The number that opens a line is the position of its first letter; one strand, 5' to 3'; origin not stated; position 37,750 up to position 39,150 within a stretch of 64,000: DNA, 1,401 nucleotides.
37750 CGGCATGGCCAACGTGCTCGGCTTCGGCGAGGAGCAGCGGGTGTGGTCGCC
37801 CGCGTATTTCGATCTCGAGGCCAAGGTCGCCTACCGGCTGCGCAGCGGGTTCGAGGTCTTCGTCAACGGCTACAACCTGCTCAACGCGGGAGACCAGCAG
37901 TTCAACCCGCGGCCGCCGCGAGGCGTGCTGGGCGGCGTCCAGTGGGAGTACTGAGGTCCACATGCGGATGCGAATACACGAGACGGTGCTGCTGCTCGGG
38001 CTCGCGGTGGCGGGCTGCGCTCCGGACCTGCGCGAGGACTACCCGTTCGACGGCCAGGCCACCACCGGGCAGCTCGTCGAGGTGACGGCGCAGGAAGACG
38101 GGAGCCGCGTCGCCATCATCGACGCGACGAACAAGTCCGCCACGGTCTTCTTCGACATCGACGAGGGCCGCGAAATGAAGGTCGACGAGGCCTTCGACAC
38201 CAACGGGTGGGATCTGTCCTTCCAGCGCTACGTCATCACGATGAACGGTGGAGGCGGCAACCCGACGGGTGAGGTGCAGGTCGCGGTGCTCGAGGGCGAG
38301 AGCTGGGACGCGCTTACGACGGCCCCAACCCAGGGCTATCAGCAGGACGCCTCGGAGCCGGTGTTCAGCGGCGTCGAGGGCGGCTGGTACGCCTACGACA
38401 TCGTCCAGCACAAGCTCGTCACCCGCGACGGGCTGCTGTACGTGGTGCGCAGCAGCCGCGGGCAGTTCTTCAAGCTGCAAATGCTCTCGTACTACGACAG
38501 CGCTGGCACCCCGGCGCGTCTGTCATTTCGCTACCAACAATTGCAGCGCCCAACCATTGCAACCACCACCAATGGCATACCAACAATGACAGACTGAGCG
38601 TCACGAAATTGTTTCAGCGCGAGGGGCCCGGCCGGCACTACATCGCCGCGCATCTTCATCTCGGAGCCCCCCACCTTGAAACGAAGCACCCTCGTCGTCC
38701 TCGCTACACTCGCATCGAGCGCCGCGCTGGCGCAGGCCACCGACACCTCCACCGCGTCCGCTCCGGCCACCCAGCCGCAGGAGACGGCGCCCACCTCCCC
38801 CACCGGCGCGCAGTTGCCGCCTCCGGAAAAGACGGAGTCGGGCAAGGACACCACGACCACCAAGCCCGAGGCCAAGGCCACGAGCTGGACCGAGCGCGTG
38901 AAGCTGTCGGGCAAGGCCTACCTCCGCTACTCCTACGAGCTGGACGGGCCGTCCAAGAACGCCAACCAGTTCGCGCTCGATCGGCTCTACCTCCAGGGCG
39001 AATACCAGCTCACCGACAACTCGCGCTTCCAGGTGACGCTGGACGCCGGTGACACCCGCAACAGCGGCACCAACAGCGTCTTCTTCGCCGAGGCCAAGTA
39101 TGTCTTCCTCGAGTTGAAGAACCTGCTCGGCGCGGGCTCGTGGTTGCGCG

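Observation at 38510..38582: AT-rich ~73-bp element with 9-bp terminal inverted repeats supplying the 3' end of the HmuY-like gene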

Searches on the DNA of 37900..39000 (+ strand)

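Call 7: search_rna_families(source=window, start=37900, end=39000, threshold=evalue, max_evalue=10)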
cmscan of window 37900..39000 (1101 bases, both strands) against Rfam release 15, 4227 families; matches with E-value up to 10: 2.
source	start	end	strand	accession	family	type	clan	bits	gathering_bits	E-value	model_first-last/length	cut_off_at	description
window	38498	38579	+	RF00043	Plasmid_R1162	Gene; antisense;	-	16.3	55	6.6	1-75/75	no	R1162-like plasmid antisense RNA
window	38047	38175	+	RF02571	Mcr7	Gene; sRNA;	-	15.3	380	0.32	1-351/351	no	mcr7 sRNA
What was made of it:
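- On Known structured RNA families (Rfam 15): The only hits are chance-level: RF00043 at 16.3 bits against a gathering score of 55, and RF02571 at 15.3 against 380 (call 7).
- Closest known: Rho-utilisation. Different: The region is single-copy, not intergenic, and the loop is 57 nt. No family matched in Rfam (call 7).
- No Rfam family (call 7).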

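Call 64: search_dna_similar(query=window:38510-38612:+, collection=plasmids, mode=distant, max_evalue=1, max_rows=10)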
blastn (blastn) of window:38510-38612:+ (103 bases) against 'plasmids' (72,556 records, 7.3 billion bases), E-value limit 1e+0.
Records with a match: 11; places in all: 11; records where one place covers at least 80% of the query: 0.
Best place of each record, by identity: >=99% 2; 95-99% 1; 90-95% 1; 80-90% 7.
By first word of the organism name: Lactiplantibacillus 7; Nocardia 1; Rhizobium 1; Vibrio 1; Curtobacterium 1.
By predicted mobility (MOB-suite, as given by PLSDB): non-mobilizable 5; mobilizable 4; conjugative 2.
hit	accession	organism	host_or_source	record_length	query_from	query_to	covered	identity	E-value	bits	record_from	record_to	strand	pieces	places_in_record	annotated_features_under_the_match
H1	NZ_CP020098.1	Lactiplantibacillus plantarum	-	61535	27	57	30%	87.1%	9e-1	39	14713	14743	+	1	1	DASS family sodium-coupled anion symporter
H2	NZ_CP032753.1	Lactiplantibacillus argentoratensis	whole organism,fermented cassava roots ...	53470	27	57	30%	87.1%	9e-1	39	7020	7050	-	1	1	DASS family sodium-coupled anion symporter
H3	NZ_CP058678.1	Lactiplantibacillus plantarum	Grass,plant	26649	27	57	30%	87.1%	9e-1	39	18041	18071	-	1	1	DASS family sodium-coupled anion symporter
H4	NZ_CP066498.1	Lactiplantibacillus plantarum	Homo sapiens,mixed culture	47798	27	57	30%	87.1%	9e-1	39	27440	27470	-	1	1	DASS family sodium-coupled anion symporter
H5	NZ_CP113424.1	Lactiplantibacillus plantarum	pure culture,Chinese sauerkraut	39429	27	57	30%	87.1%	9e-1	39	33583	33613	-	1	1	DASS family sodium-coupled anion symporter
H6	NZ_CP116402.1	Lactiplantibacillus plantarum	mixed culture,breast milk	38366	27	57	30%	87.1%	9e-1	39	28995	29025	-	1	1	DASS family sodium-coupled anion symporter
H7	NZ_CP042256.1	Lactiplantibacillus plantarum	food,fermented vegetable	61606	27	57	30%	87.1%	9e-1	39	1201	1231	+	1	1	DASS family sodium-coupled anion symporter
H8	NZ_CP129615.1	Nocardia sp. PE-7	cell culture,an LDPE film in soil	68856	36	61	25%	92.3%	9e-1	39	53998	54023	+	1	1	none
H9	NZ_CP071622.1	Rhizobium bangladeshense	lentil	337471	80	103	23%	95.8%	9e-1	40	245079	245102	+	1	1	YbfB/YjiJ family MFS transporter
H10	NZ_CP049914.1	Vibrio sp. HDW18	Anodonta arcaeformis,single bacterial ...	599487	43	63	20%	100.0%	9e-1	39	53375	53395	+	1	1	alpha-amylase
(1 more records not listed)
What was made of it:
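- It has no similarity to plasmid or vector records (call 64).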

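Call 65: search_dna_similar(query=window:38510-38612:+, collection=phages, mode=distant, max_evalue=1, max_rows=10)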
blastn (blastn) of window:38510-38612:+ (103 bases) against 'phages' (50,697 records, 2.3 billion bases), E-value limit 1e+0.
Records with a match: 1; places in all: 1; records where one place covers at least 80% of the query: 0.
Best place of each record, by identity: 80-90% 1.
By first word of the organism name: Photobacterium 1.
By host as written in the record: Photobacterium ganghwense CF1.2 1.
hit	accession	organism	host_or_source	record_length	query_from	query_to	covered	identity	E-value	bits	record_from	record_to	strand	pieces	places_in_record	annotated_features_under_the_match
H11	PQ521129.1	Photobacterium phage PhCF1.2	Photobacterium ganghwense CF1.2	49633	53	80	27%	89.3%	1e+0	38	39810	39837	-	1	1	hypothetical protein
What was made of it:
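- Tried and rejected: BLASTN of the element against plasmids and phages gave only E≈1 chance matches (calls 64, 65).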
